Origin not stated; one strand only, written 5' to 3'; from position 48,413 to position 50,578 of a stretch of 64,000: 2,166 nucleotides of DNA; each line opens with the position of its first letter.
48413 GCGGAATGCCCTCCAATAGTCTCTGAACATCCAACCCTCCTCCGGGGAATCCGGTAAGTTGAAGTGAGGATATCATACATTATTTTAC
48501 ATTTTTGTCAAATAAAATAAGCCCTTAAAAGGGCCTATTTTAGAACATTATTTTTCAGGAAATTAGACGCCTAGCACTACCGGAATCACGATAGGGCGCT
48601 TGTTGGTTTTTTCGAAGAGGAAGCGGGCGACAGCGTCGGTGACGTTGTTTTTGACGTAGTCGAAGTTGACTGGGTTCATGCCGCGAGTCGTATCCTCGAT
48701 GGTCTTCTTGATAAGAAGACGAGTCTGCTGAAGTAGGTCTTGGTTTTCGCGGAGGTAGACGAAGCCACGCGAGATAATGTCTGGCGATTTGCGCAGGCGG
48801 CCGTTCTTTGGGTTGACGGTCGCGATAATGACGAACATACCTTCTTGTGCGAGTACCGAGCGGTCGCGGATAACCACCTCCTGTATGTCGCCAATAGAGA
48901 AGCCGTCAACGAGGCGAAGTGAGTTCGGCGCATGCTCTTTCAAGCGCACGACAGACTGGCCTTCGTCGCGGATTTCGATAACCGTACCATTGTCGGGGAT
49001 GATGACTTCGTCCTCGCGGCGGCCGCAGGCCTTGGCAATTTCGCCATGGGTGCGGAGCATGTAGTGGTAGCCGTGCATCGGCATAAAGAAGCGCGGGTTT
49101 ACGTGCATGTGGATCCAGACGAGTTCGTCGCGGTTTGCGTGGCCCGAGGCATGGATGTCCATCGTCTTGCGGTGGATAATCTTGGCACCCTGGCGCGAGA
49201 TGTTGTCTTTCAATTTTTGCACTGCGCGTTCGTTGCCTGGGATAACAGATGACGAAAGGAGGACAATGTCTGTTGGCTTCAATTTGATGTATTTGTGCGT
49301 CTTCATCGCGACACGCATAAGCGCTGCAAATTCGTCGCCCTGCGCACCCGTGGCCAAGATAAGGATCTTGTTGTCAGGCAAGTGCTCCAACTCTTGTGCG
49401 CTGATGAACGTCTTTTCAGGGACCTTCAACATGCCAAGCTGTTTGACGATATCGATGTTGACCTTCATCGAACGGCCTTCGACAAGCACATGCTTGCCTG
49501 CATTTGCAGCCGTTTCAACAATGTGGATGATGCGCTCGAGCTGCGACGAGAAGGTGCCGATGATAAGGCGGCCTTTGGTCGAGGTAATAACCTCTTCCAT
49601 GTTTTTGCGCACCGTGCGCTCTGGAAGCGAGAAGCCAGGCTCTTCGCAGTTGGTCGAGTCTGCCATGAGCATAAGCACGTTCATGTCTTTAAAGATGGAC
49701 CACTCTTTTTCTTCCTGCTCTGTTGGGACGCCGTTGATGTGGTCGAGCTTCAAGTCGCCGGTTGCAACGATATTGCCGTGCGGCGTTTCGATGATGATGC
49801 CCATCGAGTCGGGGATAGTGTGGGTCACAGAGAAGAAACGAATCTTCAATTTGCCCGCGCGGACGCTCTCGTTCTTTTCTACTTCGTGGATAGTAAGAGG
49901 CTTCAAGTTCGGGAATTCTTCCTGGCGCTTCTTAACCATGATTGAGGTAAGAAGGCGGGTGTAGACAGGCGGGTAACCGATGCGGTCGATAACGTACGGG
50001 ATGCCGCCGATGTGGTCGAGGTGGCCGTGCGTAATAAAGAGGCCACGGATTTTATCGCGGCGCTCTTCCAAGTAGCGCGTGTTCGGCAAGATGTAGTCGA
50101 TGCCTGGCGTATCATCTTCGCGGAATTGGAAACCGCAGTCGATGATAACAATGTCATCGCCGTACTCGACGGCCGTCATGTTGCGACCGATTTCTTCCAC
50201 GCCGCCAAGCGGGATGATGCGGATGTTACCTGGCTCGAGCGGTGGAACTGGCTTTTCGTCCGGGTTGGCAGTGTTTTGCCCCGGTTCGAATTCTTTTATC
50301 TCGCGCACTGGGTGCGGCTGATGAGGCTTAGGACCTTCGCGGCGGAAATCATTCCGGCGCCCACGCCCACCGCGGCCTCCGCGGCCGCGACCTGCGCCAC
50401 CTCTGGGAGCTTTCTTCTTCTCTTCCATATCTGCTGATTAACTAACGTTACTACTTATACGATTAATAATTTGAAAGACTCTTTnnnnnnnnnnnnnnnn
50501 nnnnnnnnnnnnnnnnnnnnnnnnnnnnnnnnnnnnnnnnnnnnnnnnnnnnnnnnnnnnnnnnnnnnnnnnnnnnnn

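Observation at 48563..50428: RNA-decay enzymes carry Arg/Gly-rich N-terminal extensions; GroES carries a Lys-rich N-terminal extension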

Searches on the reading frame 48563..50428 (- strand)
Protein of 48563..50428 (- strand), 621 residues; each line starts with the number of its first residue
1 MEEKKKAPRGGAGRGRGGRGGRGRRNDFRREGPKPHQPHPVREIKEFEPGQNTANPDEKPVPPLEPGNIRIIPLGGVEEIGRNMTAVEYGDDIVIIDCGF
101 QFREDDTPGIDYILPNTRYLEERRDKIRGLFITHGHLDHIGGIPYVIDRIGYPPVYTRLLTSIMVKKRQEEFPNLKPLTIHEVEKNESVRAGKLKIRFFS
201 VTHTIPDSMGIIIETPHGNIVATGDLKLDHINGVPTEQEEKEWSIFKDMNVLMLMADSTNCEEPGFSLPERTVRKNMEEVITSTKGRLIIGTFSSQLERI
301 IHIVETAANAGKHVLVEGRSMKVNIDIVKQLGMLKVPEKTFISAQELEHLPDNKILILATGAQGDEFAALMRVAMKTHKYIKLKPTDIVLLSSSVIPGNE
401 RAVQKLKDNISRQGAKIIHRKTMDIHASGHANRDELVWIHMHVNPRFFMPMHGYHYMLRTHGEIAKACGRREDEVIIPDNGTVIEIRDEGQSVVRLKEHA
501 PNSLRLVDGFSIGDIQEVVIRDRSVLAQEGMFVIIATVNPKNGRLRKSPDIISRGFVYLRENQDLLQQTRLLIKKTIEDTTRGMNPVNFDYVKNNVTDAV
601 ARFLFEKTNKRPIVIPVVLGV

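Call 7: search_protein_families(library=pfam, proteins=[window:48563-50428:-])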
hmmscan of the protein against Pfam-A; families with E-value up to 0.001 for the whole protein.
window:48563-50428:- (621 aa): 5 families
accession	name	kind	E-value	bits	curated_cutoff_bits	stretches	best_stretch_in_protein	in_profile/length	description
PF22505.1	RNase_J_b_CASP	-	6.8e-41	139.4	27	1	285-409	1-125/126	Ribonuclease J, beta-CASP domain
PF17770.6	RNase_J_C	-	1.8e-23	83.9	23.8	1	519-621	1-102/102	Ribonuclease J C-terminal domain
PF00753.33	Lactamase_B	-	6e-15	56.1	22.7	1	82-234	6-158/196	Metallo-beta-lactamase superfamily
PF12706.13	Lactamase_B_2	-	4.7e-14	52.9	27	1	94-263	3-171/200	Beta-lactamase superfamily domain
PF07521.17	RMMBL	-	0.00049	20.5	21.6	0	424-465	10-52/63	Zn-dependent metallo-hydrolase RNA specificity domain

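Call 9: find_homologous_proteins(query=window:48563-50428:-, max_evalue=1e-30)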
Query window:48563-50428:- (621 aa): 8000 proteins with E <= 1e-30 among 8000 candidates; the best 120 are listed.
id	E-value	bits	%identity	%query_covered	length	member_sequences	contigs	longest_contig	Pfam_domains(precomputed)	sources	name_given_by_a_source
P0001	0.0e+0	1313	94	96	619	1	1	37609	PF17770.8,PF12706.14,PF22505.2,PF23023.2,PF00753.34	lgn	-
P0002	0.0e+0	1293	91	100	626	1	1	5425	PF17770.8,PF12706.14,PF22505.2,PF23023.2,PF00753.34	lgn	-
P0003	0.0e+0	1280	92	97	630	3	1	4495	PF17770.8,PF12706.14,PF22505.2,PF23023.2,PF00753.34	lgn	-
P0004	0.0e+0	1272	88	100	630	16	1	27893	PF17770.8,PF12706.14,PF22505.2,PF23023.2,PF00753.34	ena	-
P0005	0.0e+0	1264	89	100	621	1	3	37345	PF17770.8,PF12706.14,PF22505.2,PF23023.2,PF00753.34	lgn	-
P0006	0.0e+0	1214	86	96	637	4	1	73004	PF17770.8,PF12706.14,PF22505.2,PF00753.34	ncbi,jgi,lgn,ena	ncbi:MAG: ribonuclease J [Candidatus Adlerbacteria bacterium]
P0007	0.0e+0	1112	79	95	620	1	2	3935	PF17770.8,PF12706.14,PF22505.2,PF23023.2,PF00753.34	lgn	-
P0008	0.0e+0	1108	79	95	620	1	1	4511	PF17770.8,PF12706.14,PF22505.2,PF23023.2,PF00753.34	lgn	-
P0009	0.0e+0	1107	77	99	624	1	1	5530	PF17770.8,PF12706.14,PF22505.2,PF23023.2,PF00753.34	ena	-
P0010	0.0e+0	1107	78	100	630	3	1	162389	PF17770.8,PF12706.14,PF22505.2,PF23023.2,PF00753.34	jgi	jgi:ribonuclease J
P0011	0.0e+0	1106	79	95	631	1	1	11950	PF17770.8,PF12706.14,PF22505.2,PF23023.2,PF00753.34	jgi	-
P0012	0.0e+0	1103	78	95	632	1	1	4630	PF17770.8,PF12706.14,PF22505.2,PF23023.2,PF00753.34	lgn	-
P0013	0.0e+0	1102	77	99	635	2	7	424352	PF17770.8,PF12706.14,PF22505.2,PF23023.2,PF00753.34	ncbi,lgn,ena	-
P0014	0.0e+0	1102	78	95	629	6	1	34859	PF17770.8,PF12706.14,PF22505.2,PF23023.2,PF00753.34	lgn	-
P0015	0.0e+0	1102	78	96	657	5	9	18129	PF17770.8,PF12706.14,PF22505.2,PF23023.2,PF00753.34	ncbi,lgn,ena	-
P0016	0.0e+0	1101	78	96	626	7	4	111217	PF17770.8,PF12706.14,PF22505.2,PF23023.2,PF00753.34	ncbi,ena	-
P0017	0.0e+0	1101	79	95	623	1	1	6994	PF17770.8,PF12706.14,PF22505.2,PF23023.2,PF00753.34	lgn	-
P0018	0.0e+0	1100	79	98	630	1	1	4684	PF17770.8,PF12706.14,PF22505.2,PF23023.2,PF00753.34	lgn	-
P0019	0.0e+0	1100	77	99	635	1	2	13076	PF17770.8,PF12706.14,PF22505.2,PF23023.2,PF00753.34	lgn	-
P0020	0.0e+0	1099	78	95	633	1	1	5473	PF17770.8,PF12706.14,PF22505.2,PF23023.2,PF00753.34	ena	-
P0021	0.0e+0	1099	76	100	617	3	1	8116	PF17770.8,PF12706.14,PF22505.2,PF23023.2,PF00753.34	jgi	-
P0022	0.0e+0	1098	78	95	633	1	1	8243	PF17770.8,PF12706.14,PF22505.2,PF23023.2,PF00753.34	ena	-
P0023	0.0e+0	1097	78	95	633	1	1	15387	PF17770.8,PF12706.14,PF22505.2,PF23023.2,PF00753.34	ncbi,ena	-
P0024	0.0e+0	1097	78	95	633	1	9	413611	PF17770.8,PF12706.14,PF22505.2,PF23023.2,PF00753.34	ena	-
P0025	0.0e+0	1096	78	95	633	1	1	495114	PF17770.8,PF12706.14,PF22505.2,PF23023.2,PF00753.34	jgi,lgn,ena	jgi:ribonuclease J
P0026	0.0e+0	1096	78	95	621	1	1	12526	PF17770.8,PF12706.14,PF22505.2,PF23023.2,PF00753.34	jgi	jgi:ribonuclease J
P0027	0.0e+0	1096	78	95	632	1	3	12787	PF17770.8,PF12706.14,PF22505.2,PF23023.2,PF00753.34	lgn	-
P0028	0.0e+0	1096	79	95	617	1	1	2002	PF17770.8,PF12706.14,PF22505.2,PF23023.2,PF00753.34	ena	-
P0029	0.0e+0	1095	78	95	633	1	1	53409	PF17770.8,PF12706.14,PF22505.2,PF23023.2,PF00753.34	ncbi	-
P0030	0.0e+0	1095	78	95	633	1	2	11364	PF17770.8,PF12706.14,PF22505.2,PF23023.2,PF00753.34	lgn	-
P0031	0.0e+0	1095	78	94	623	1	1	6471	PF17770.8,PF12706.14,PF22505.2,PF23023.2,PF00753.34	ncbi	-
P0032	0.0e+0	1095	77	100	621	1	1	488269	PF17770.8,PF12706.14,PF22505.2,PF23023.2,PF00753.34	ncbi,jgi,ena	jgi:ribonuclease J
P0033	0.0e+0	1095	78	95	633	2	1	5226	PF17770.8,PF12706.14,PF22505.2,PF23023.2,PF00753.34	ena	-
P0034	0.0e+0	1094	77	99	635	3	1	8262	PF17770.8,PF12706.14,PF22505.2,PF00753.34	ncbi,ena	-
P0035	0.0e+0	1094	77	95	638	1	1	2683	PF17770.8,PF12706.14,PF22505.2,PF23023.2,PF00753.34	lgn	-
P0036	0.0e+0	1093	76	100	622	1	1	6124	PF17770.8,PF12706.14,PF22505.2,PF23023.2,PF00753.34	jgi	-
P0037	0.0e+0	1093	78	95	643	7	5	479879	PF17770.8,PF12706.14,PF22505.2,PF23023.2,PF00753.34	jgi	jgi:ribonuclease J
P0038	0.0e+0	1093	77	95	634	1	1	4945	PF17770.8,PF12706.14,PF22505.2,PF23023.2,PF00753.34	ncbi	-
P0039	0.0e+0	1092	78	95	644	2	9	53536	PF17770.8,PF12706.14,PF22505.2,PF23023.2,PF00753.34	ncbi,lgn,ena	-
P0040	0.0e+0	1092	78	94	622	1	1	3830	PF17770.8,PF12706.14,PF22505.2,PF23023.2,PF00753.34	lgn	-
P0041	0.0e+0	1091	76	96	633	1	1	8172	PF17770.8,PF12706.14,PF22505.2,PF23023.2,PF00753.34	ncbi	-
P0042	0.0e+0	1091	78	95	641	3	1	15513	PF17770.8,PF12706.14,PF22505.2,PF23023.2,PF00753.34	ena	-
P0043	0.0e+0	1091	76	98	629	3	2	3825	PF17770.8,PF12706.14,PF22505.2,PF23023.2,PF00753.34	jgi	jgi:ribonuclease J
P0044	0.0e+0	1091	72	100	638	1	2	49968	PF17770.8,PF12706.14,PF22505.2,PF23023.2,PF00753.34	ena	-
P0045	0.0e+0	1089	75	100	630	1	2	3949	PF17770.8,PF12706.14,PF22505.2,PF23023.2,PF00753.34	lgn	-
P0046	0.0e+0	1089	77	95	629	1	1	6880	PF17770.8,PF12706.14,PF22505.2,PF23023.2,PF00753.34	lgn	-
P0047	0.0e+0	1089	77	94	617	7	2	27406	PF17770.8,PF12706.14,PF22505.2,PF23023.2,PF00753.34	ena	-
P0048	0.0e+0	1089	76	98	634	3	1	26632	PF17770.8,PF12706.14,PF22505.2,PF23023.2,PF00753.34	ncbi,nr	ncbi:MAG: ribonuclease J [bacterium]|nr:ribonuclease J [bacterium]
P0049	0.0e+0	1088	75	100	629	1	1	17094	PF17770.8,PF12706.14,PF22505.2,PF23023.2,PF00753.34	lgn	-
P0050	0.0e+0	1088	77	96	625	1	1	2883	PF17770.8,PF12706.14,PF22505.2,PF23023.2,PF00753.34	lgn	-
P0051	0.0e+0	1088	74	100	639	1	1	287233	PF17770.8,PF12706.14,PF22505.2,PF23023.2,PF00753.34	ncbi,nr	ncbi:MAG TPA: ribonuclease J [Candidatus Paceibacterota bacterium]|nr:ribonuclease J [Candidatus Pac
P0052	0.0e+0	1088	77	99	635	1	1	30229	PF17770.8,PF12706.14,PF22505.2,PF23023.2,PF00753.34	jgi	jgi:ribonuclease J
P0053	0.0e+0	1087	76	96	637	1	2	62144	PF17770.8,PF12706.14,PF22505.2,PF23023.2,PF00753.34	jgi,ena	jgi:ribonuclease J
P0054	0.0e+0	1087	78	94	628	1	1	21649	PF17770.8,PF12706.14,PF22505.2,PF23023.2,PF00753.34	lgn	-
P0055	0.0e+0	1087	76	98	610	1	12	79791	PF17770.8,PF12706.14,PF22505.2,PF23023.2,PF00753.34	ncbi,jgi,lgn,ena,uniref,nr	ncbi:MAG: RNA-metabolising metallo-beta-lactamase [Candidatus Adlerbacteria bacterium GW2011_GWA1_54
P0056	0.0e+0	1087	78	91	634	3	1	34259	PF17770.8,PF12706.14,PF22505.2,PF23023.2,PF00753.34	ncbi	-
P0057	0.0e+0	1087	76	95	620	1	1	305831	PF17770.8,PF12706.14,PF22505.2,PF23023.2,PF00753.34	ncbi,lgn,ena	-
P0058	0.0e+0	1087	74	100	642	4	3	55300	PF17770.8,PF12706.14,PF22505.2,PF23023.2,PF00753.34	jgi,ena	-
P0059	0.0e+0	1086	77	92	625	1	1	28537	PF17770.8,PF12706.14,PF22505.2,PF23023.2,PF00753.34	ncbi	-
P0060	0.0e+0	1086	77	95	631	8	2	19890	PF17770.8,PF12706.14,PF22505.2,PF23023.2,PF00753.34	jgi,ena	jgi:ribonuclease J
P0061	0.0e+0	1086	76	99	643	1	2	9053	PF17770.8,PF12706.14,PF22505.2,PF23023.2,PF00753.34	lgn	-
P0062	0.0e+0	1085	77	95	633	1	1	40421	PF17770.8,PF12706.14,PF22505.2,PF23023.2,PF00753.34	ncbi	-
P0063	0.0e+0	1085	77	95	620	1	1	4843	PF17770.8,PF12706.14,PF22505.2,PF23023.2,PF00753.34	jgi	jgi:ribonuclease J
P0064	0.0e+0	1084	76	95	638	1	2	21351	PF17770.8,PF12706.14,PF22505.2,PF23023.2,PF00753.34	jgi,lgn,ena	-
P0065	0.0e+0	1084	76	95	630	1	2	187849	PF17770.8,PF12706.14,PF22505.2,PF23023.2,PF00753.34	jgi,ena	-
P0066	0.0e+0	1084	77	96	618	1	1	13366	PF17770.8,PF12706.14,PF22505.2,PF23023.2,PF00753.34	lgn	-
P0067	0.0e+0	1084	76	95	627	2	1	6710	PF17770.8,PF12706.14,PF22505.2,PF23023.2,PF00753.34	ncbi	-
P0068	0.0e+0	1083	77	100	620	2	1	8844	PF17770.8,PF12706.14,PF22505.2,PF23023.2,PF00753.34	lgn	-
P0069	0.0e+0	1083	77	95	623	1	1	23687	PF17770.8,PF12706.14,PF22505.2,PF23023.2,PF00753.34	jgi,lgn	jgi:ribonuclease J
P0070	0.0e+0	1083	76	98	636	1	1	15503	PF17770.8,PF12706.14,PF22505.2,PF23023.2,PF00753.34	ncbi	-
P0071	0.0e+0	1083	78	92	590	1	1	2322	PF17770.8,PF12706.14,PF22505.2,PF23023.2,PF00753.34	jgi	-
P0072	0.0e+0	1083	78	92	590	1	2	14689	PF17770.8,PF12706.14,PF22505.2,PF23023.2,PF00753.34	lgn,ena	-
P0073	0.0e+0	1082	78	92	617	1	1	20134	PF17770.8,PF12706.14,PF22505.2,PF23023.2,PF00753.34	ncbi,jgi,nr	ncbi:MAG TPA: ribonuclease J [Candidatus Paceibacterota bacterium]|nr:ribonuclease J [Candidatus Pac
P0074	0.0e+0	1082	77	95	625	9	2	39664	PF17770.8,PF12706.14,PF22505.2,PF23023.2,PF00753.34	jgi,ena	-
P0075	0.0e+0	1082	75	100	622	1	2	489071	PF17770.8,PF12706.14,PF22505.2,PF23023.2,PF00753.34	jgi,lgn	jgi:ribonuclease J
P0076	0.0e+0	1082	77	95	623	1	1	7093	PF17770.8,PF12706.14,PF22505.2,PF23023.2,PF00753.34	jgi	jgi:ribonuclease J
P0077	0.0e+0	1082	76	100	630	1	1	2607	PF17770.8,PF12706.14,PF22505.2,PF23023.2,PF00753.34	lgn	-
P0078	0.0e+0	1082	76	95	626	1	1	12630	PF17770.8,PF12706.14,PF22505.2,PF23023.2,PF00753.34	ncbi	-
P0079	0.0e+0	1081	76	95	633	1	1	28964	PF17770.8,PF12706.14,PF22505.2,PF23023.2,PF00753.34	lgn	-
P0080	0.0e+0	1080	77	96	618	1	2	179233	PF17770.8,PF12706.14,PF22505.2,PF23023.2,PF00753.34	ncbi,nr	ncbi:MAG TPA: ribonuclease J [Candidatus Paceibacterota bacterium]|nr:ribonuclease J [Candidatus Pac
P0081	0.0e+0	1080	75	100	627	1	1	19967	PF17770.8,PF12706.14,PF22505.2,PF23023.2,PF00753.34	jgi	jgi:ribonuclease J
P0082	0.0e+0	1080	78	95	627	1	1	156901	PF17770.8,PF12706.14,PF22505.2,PF23023.2,PF00753.34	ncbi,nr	ncbi:MAG TPA: ribonuclease J [Candidatus Paceibacterota bacterium]|nr:ribonuclease J [Candidatus Pac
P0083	0.0e+0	1080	77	95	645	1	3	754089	PF17770.8,PF12706.14,PF22505.2,PF23023.2,PF00753.34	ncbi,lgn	-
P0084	0.0e+0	1080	76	100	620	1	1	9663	PF17770.8,PF12706.14,PF22505.2,PF23023.2,PF00753.34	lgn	-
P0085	0.0e+0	1079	78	95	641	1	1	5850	PF17770.8,PF12706.14,PF22505.2,PF23023.2,PF00753.34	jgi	jgi:ribonuclease J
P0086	0.0e+0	1079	74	100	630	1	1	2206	PF17770.8,PF12706.14,PF22505.2,PF23023.2,PF00753.34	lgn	-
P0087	0.0e+0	1079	75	99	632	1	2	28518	PF17770.8,PF12706.14,PF22505.2,PF23023.2,PF00753.34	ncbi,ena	-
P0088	0.0e+0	1078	75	99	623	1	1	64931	PF17770.8,PF12706.14,PF22505.2,PF23023.2,PF00753.34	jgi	jgi:ribonuclease J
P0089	0.0e+0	1078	76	95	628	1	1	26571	PF17770.8,PF12706.14,PF22505.2,PF23023.2,PF00753.34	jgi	-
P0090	0.0e+0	1078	79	91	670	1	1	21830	PF17770.8,PF12706.14,PF22505.2,PF23023.2,PF00753.34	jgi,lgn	-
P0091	0.0e+0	1078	74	100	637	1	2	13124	PF17770.8,PF12706.14,PF22505.2,PF23023.2,PF00753.34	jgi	-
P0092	0.0e+0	1078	77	95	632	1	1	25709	PF17770.8,PF12706.14,PF22505.2,PF23023.2,PF00753.34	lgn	-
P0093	0.0e+0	1078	77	92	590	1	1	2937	PF17770.8,PF12706.14,PF22505.2,PF23023.2,PF00753.34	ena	-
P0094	0.0e+0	1078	76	95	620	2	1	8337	PF17770.8,PF12706.14,PF22505.2,PF23023.2,PF00753.34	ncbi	-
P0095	0.0e+0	1077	77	95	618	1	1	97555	PF17770.8,PF12706.14,PF22505.2,PF00753.34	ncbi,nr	ncbi:ribonuclease J [Candidatus Kaiserbacteria bacterium]|nr:ribonuclease J [Candidatus Kaiserbacter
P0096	0.0e+0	1077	78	94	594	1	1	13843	PF17770.8,PF12706.14,PF22505.2,PF23023.2,PF00753.34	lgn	-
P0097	0.0e+0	1077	75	100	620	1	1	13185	PF17770.8,PF12706.14,PF22505.2,PF23023.2,PF00753.34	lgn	-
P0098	0.0e+0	1077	76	95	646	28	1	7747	PF17770.8,PF12706.14,PF22505.2,PF23023.2,PF00753.34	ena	-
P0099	0.0e+0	1076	73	100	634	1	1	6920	PF17770.8,PF12706.14,PF22505.2,PF23023.2,PF00753.34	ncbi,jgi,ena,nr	ncbi:MAG TPA: ribonuclease J [Candidatus Paceibacterota bacterium]|nr:ribonuclease J [Candidatus Pac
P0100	0.0e+0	1076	74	100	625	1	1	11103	PF17770.8,PF12706.14,PF22505.2,PF23023.2,PF00753.34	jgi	-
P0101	0.0e+0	1075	77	95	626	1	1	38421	PF17770.8,PF12706.14,PF22505.2,PF23023.2,PF00753.34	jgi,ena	-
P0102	0.0e+0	1075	72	100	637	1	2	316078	PF17770.8,PF12706.14,PF22505.2,PF23023.2,PF00753.34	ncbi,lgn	-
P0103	0.0e+0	1075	74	99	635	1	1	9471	PF17770.8,PF12706.14,PF22505.2,PF23023.2,PF00753.34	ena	-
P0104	0.0e+0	1074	77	95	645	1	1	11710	PF17770.8,PF12706.14,PF22505.2,PF23023.2,PF00753.34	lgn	-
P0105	0.0e+0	1074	77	95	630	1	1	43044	PF17770.8,PF12706.14,PF22505.2,PF23023.2,PF00753.34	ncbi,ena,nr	ncbi:MAG: ribonuclease J [Parcubacteria group bacterium Gr01-1014_56]|nr:MAG: ribonuclease J [Parcub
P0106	0.0e+0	1074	76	95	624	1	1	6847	PF17770.8,PF12706.14,PF22505.2,PF23023.2,PF00753.34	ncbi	-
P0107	0.0e+0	1074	76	92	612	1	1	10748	PF17770.8,PF12706.14,PF22505.2,PF23023.2,PF00753.34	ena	-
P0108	0.0e+0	1074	75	100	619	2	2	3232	PF17770.8,PF12706.14,PF22505.2,PF23023.2,PF00753.34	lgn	-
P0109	0.0e+0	1074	75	100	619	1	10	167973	PF17770.8,PF12706.14,PF22505.2,PF23023.2,PF00753.34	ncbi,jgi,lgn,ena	jgi:ribonuclease J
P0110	0.0e+0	1074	75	100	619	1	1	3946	PF17770.8,PF12706.14,PF22505.2,PF23023.2,PF00753.34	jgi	jgi:ribonuclease J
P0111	0.0e+0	1074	71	100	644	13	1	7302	PF17770.8,PF12706.14,PF22505.2,PF23023.2,PF00753.34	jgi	jgi:ribonuclease J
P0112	0.0e+0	1073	76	95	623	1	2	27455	PF17770.8,PF12706.14,PF22505.2,PF23023.2,PF00753.34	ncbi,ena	-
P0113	0.0e+0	1073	75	100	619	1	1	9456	PF17770.8,PF12706.14,PF22505.2,PF23023.2,PF00753.34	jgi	jgi:ribonuclease J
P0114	0.0e+0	1073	75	93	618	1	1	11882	PF17770.8,PF12706.14,PF22505.2,PF23023.2,PF00753.34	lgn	-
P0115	0.0e+0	1073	77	92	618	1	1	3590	PF17770.8,PF12706.14,PF22505.2,PF23023.2,PF00753.34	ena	-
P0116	0.0e+0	1073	74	100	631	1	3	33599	PF17770.8,PF12706.14,PF22505.2,PF23023.2,PF00753.34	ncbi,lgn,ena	-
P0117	0.0e+0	1073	78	91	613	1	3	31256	PF17770.8,PF12706.14,PF22505.2,PF23023.2,PF00753.34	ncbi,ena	ncbi:MAG: ribonuclease J [Patescibacteria group bacterium]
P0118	0.0e+0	1073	76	95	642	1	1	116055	PF17770.8,PF12706.14,PF22505.2,PF23023.2,PF00753.34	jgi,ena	-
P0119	0.0e+0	1073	74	98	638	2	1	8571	PF17770.8,PF12706.14,PF22505.2,PF23023.2,PF00753.34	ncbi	-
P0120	0.0e+0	1072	76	95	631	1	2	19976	PF17770.8,PF12706.14,PF22505.2,PF23023.2,PF00753.34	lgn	-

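Call 29: search_protein_representatives(protein=window:48563-50428:-)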
Query: 621 residues. Proteins with E-value up to 0.001 (for the whole library): 14281; up to 1e-10: 7986; up to 1e-30: 2521. The best 150 are listed.
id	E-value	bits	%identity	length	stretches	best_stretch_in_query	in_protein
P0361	1.8e-214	730.3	53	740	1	22-620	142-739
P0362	5.8e-213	725.3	57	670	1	46-621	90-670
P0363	6.7e-211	718.5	71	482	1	7-456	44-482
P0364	3.3e-206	703.0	54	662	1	20-621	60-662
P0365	5.9e-204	695.5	54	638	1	65-619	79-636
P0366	2.8e-166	571.1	46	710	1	40-621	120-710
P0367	8.2e-156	536.5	44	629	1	62-620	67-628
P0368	8.7e-155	533.1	43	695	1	50-620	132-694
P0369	9.2e-149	513.2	44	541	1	87-621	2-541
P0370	6.2e-145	500.6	39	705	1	12-620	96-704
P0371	6.5e-143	493.9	40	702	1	21-620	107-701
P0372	1.5e-141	489.5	42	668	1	62-620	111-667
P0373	7.6e-140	483.8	41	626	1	64-620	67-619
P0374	3.5e-135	468.4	40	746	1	62-619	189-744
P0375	4.1e-134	464.9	75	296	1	53-311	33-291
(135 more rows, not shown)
